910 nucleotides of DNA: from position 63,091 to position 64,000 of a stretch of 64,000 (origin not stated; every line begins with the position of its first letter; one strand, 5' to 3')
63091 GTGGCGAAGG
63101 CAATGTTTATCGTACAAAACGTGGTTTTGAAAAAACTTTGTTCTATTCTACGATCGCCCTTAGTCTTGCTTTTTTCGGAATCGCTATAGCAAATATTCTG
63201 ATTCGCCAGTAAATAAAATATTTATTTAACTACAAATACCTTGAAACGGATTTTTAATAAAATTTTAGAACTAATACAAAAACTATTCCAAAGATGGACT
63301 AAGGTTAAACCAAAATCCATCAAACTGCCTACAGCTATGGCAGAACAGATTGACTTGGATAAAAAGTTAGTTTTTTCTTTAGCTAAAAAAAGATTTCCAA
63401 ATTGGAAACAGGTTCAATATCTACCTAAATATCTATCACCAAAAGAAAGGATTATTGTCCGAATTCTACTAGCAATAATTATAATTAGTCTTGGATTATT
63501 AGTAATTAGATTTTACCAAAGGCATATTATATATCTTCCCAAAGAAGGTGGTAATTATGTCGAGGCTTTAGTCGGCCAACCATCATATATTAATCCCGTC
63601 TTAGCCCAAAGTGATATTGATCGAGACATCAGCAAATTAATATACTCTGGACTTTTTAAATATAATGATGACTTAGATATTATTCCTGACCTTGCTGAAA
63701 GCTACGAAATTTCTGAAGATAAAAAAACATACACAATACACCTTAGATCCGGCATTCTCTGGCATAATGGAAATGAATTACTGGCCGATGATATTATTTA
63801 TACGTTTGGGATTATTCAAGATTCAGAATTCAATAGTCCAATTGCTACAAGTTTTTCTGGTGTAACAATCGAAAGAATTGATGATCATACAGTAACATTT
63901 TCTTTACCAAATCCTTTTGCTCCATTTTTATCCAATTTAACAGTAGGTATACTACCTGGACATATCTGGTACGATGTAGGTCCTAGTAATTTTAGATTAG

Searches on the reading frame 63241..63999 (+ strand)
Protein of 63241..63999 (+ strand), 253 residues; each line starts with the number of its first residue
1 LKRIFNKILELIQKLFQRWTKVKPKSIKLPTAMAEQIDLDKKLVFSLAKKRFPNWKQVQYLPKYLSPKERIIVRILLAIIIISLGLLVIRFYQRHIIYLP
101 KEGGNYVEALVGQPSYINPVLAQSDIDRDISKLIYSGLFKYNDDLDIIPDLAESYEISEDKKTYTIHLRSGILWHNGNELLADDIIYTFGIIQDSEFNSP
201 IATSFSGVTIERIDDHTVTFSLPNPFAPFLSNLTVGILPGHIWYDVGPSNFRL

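Call 33: search_protein_families(library=pfam, proteins=[window:63241-63999:+], max_evalue=0.001)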
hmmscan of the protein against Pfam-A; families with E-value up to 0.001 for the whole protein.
window:63241-63999:+ (253 aa): 1 family
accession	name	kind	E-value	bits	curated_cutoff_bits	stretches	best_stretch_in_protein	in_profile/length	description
PF00496.27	SBP_bac_5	-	7.9e-25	88.2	32.4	1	147-234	2-92/368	Bacterial extracellular solute-binding proteins, family 5 Middle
